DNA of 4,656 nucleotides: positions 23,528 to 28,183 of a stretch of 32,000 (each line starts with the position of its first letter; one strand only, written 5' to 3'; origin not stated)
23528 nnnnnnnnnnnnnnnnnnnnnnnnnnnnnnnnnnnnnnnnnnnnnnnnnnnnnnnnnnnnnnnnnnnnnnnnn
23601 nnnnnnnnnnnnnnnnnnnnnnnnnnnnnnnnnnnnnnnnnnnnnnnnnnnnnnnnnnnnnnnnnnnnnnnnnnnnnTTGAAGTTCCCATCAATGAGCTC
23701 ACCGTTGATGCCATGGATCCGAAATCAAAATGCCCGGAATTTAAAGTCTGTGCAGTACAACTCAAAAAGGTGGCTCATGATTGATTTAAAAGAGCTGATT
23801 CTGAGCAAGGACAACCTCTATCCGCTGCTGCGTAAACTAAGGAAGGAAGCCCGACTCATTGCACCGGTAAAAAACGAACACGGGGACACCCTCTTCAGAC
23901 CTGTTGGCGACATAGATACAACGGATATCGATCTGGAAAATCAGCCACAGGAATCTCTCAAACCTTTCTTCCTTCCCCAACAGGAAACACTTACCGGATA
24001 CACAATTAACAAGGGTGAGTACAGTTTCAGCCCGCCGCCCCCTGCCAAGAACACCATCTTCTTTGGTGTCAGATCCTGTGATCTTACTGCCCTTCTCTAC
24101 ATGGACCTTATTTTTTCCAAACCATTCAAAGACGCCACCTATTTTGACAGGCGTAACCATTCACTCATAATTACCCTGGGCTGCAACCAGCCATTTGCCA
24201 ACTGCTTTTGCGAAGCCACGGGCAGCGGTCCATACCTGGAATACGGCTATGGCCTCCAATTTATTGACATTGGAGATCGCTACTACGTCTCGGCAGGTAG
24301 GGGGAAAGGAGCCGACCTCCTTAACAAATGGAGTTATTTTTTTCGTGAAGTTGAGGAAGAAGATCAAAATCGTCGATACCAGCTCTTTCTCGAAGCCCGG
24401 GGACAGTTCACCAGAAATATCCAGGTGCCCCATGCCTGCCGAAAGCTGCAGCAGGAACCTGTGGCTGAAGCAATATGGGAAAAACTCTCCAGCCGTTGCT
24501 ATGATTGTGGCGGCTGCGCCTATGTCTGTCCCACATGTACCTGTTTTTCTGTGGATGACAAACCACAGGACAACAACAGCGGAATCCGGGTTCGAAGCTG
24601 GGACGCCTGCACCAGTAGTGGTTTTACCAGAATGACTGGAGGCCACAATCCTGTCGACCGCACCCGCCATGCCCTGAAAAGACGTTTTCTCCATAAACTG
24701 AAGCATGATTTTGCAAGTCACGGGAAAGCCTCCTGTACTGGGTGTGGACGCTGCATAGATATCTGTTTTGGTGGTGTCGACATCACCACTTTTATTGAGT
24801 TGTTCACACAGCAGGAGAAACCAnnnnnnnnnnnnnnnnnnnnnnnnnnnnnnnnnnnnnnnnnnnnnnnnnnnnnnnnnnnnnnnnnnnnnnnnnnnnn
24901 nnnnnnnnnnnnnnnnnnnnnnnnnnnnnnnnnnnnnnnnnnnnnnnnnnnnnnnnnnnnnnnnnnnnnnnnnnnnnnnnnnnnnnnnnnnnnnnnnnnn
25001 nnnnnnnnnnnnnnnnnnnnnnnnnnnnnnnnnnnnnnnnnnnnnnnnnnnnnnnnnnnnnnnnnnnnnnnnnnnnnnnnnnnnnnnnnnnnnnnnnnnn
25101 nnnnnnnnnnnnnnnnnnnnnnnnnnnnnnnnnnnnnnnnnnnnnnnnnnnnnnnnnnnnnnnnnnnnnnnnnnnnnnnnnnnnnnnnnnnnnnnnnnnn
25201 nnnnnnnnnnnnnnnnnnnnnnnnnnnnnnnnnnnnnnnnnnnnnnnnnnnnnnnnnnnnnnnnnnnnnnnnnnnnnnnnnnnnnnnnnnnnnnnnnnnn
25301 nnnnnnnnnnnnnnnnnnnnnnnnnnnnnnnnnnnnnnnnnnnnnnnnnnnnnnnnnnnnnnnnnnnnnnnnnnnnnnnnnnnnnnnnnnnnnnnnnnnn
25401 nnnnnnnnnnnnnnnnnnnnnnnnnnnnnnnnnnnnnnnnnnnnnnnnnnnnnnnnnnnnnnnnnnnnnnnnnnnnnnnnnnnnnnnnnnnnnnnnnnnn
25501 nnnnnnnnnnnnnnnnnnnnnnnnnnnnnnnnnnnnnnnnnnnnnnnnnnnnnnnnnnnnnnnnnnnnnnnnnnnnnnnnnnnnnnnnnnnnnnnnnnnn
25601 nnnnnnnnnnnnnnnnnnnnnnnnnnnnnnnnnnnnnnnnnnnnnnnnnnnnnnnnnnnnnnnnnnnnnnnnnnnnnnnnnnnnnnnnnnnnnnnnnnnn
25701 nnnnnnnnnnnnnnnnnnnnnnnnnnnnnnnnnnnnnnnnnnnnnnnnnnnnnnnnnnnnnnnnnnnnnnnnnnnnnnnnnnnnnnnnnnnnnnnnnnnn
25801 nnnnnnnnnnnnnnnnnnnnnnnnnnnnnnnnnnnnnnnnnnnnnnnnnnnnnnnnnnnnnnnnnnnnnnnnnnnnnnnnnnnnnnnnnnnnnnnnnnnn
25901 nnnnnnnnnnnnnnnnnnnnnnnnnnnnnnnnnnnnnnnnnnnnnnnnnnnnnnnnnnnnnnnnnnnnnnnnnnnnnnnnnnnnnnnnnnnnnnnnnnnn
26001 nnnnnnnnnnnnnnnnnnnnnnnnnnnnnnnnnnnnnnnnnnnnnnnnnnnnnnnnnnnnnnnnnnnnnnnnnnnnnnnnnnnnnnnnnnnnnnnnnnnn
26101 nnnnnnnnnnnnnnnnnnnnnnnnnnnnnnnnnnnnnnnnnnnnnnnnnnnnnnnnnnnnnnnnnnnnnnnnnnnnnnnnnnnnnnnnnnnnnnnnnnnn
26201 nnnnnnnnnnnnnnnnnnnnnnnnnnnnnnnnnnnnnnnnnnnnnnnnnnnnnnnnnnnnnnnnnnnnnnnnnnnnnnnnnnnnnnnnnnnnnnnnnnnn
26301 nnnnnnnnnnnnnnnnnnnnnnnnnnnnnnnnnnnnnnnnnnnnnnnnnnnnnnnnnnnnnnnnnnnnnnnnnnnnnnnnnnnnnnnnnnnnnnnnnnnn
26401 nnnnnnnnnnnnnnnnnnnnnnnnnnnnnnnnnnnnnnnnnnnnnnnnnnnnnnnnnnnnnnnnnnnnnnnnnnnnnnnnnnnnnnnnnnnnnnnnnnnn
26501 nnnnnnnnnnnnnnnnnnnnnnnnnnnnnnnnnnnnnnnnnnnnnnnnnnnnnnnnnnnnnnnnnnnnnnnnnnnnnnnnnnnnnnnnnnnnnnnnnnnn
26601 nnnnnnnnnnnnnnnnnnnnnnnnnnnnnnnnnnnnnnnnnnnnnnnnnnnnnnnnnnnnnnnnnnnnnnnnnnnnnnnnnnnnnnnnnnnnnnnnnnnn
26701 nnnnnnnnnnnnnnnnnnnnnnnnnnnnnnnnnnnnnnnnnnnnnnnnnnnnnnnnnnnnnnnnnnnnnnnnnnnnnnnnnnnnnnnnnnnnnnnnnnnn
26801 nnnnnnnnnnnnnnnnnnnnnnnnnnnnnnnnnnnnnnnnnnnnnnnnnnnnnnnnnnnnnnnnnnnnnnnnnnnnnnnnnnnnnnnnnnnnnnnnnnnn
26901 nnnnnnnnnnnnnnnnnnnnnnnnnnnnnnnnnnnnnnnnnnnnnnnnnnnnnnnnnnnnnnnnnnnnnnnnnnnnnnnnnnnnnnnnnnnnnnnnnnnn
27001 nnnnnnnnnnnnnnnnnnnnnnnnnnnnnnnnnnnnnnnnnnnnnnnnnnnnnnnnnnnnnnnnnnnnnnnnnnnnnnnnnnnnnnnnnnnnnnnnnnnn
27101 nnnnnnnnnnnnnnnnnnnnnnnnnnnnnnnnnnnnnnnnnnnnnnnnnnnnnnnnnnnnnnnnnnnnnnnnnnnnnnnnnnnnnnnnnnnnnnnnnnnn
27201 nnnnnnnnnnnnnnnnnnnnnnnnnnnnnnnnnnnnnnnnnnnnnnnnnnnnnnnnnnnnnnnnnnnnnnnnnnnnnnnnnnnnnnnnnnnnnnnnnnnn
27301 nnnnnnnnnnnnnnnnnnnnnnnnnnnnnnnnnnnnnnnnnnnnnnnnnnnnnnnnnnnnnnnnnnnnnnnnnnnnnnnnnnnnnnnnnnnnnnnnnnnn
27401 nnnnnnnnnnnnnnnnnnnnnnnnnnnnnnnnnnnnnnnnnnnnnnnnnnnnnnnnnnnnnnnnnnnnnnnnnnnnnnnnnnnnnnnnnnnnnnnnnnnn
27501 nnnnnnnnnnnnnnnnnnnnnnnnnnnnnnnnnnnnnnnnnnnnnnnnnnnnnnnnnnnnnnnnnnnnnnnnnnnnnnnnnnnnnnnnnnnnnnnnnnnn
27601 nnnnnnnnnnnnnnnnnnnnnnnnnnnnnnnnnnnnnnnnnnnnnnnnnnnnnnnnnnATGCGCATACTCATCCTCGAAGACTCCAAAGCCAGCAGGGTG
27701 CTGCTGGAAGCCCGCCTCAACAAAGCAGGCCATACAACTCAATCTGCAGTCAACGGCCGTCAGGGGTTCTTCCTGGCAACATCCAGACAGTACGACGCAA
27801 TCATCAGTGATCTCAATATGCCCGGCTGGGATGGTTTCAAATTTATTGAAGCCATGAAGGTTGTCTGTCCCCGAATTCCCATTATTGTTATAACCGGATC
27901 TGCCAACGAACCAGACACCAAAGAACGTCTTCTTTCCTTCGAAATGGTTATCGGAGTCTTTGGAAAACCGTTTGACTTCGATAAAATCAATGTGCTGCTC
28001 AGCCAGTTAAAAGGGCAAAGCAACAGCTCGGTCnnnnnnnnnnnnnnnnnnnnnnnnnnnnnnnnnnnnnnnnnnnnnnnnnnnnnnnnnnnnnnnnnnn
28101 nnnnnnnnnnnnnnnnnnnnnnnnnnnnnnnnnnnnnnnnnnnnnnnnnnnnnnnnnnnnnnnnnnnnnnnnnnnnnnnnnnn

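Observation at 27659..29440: Pyruvate kinase with an N-terminal response-regulator receiver domain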

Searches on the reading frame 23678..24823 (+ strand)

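Call 13: search_protein_families(library=pfam, proteins=[window:23678-24823:+], max_evalue=0.001)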
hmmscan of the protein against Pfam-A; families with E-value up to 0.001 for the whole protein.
window:23678-24823:+ (382 aa): 8 families
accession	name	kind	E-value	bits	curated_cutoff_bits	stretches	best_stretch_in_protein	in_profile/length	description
PF17179.9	Fer4_22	-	6.2e-28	97.9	27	1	273-365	1-93/95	4Fe-4S dicluster domain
PF12838.12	Fer4_7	-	6.2e-07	30.2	27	0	262-286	26-50/52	4Fe-4S dicluster domain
PF13746.11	Fer4_18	-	1.1e-05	26.1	27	0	334-371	42-79/114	4Fe-4S dicluster domain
PF13183.11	Fer4_8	-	0.00012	22.9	27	1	272-365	3-66/68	4Fe-4S dicluster domain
PF13534.11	Fer4_17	-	0.00013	22.9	22.2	0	255-285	27-57/61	4Fe-4S dicluster domain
PF25160.1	LdpA_Fe-S-bd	-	0.00014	22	27.6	0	350-363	25-38/49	LdpA Fe-S cluster-binding domain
PF13237.11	Fer4_10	-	0.00032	21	25.5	0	348-363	37-52/53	4Fe-4S dicluster domain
PF00037.32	Fer4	-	0.00034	20.8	21.1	0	352-363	7-18/24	4Fe-4S binding domain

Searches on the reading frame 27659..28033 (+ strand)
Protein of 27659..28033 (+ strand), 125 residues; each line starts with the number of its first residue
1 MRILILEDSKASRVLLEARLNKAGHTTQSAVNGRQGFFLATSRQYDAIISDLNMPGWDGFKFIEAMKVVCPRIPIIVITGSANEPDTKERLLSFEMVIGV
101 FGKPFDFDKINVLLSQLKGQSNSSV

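Call 66: search_solved_structures(query=window:27659-28033:+, max_evalue=0.000001, show_alignments=2)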
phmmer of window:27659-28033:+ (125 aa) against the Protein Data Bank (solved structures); distinct sequences matched with E-value up to 0.000001: 58.
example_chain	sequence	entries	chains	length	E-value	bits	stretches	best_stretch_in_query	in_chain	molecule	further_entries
2jvi_A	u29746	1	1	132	1.7e-15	60.1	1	2-113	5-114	Sporulation initiation phosphotransferase F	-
1pey_A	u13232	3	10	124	1.9e-15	59.9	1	2-112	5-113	Sporulation initiation phosphotransferase F | SPORULATION RESPONSE REGULATORY PROTEIN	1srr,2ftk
1f51_E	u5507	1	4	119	2.1e-15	59.8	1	2-111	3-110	SPORULATION INITIATION PHOSPHOTRANSFERASE F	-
2jvj_A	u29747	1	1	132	2.4e-15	59.6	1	2-113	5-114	Sporulation initiation phosphotransferase F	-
1fsp_A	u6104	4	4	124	3.7e-15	59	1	2-112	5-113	STAGE 0 SPORULATION PROTEIN F | SPORULATION RESPONSE REGULATORY PROTEIN | Sporulation initiation phosphotransferase F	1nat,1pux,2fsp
3q15_C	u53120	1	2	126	3.9e-15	58.9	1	2-112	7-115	Sporulation initiation phosphotransferase F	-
2jvk_A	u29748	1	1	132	1.1e-14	57.5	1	2-113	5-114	Sporulation initiation phosphotransferase F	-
6ifh_A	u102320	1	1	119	1.7e-11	47.2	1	2-111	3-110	Sporulation initiation phosphotransferase F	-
4h60_A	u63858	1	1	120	3.2e-11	46.3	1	2-106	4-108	Chemotaxis protein CheY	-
4hnr_A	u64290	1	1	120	3.2e-11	46.3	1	2-106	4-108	Chemotaxis protein CheY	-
8uvx_B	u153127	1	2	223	6.9e-11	45.2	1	1-114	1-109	DNA-binding response regulator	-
5t3y_A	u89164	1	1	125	8.4e-11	45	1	3-83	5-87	Two-component system response regulator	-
1dc7_A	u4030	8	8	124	1.5e-10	44.2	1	4-114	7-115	NITROGEN REGULATION PROTEIN | NITROGEN REGULATION PROTEIN NR(I) | NTRC RECEIVER DOMAIN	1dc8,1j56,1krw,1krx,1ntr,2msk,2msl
8uuz_A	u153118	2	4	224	2.6e-10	43.4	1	2-114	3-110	DNA-binding response regulator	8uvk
3m6m_D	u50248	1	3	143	8.1e-10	41.8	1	1-79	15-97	Sensory/regulatory protein rpfC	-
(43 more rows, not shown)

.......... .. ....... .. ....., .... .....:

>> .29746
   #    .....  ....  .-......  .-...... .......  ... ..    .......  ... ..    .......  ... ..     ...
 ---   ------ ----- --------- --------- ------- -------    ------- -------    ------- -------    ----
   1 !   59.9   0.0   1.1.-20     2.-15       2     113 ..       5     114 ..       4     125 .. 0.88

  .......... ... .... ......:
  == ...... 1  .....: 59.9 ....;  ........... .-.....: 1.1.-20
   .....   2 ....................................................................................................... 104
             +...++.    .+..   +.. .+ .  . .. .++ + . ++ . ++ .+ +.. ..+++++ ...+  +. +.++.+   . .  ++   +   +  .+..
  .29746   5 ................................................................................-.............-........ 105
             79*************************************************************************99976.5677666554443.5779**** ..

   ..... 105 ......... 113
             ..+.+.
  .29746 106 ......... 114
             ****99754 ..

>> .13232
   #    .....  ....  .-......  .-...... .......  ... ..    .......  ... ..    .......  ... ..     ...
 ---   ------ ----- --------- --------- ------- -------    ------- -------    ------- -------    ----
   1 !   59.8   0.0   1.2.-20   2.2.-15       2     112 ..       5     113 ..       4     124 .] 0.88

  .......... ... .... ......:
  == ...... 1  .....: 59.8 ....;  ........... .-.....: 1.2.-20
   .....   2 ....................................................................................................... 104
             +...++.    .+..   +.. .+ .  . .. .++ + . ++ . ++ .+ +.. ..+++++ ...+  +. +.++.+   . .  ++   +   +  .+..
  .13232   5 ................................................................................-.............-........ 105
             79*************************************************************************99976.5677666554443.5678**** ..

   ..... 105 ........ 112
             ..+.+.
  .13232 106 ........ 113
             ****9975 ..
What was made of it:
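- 27659..28003 (+): Receiver (REC) domain, aa 1-115, with a (beta-alpha)5 pattern. The phospho-acceptor quintet is E7-D8 (27677-27682), D51 (27809-27811), T79 (27893-27895) and K103 (27965-27967). Alignment to Spo0F (call 66).
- On Response regulator receiver domain (CheY-like, PF00072): 60 bits to Spo0F (call 66).
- Closest known: Spo0F, the closest solved receiver. Same: D10/D11, D54, T82 and K104 align to E7/D8, D51, T79 and K103 (call 66).
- Checked: They align to Spo0F D10/D11, D54 and K104, and T79 aligns to T82 (call 66).
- The pocket aligns to Spo0F (call 66). The closest solved receiver is the stand-alone Spo0F type (call 66).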
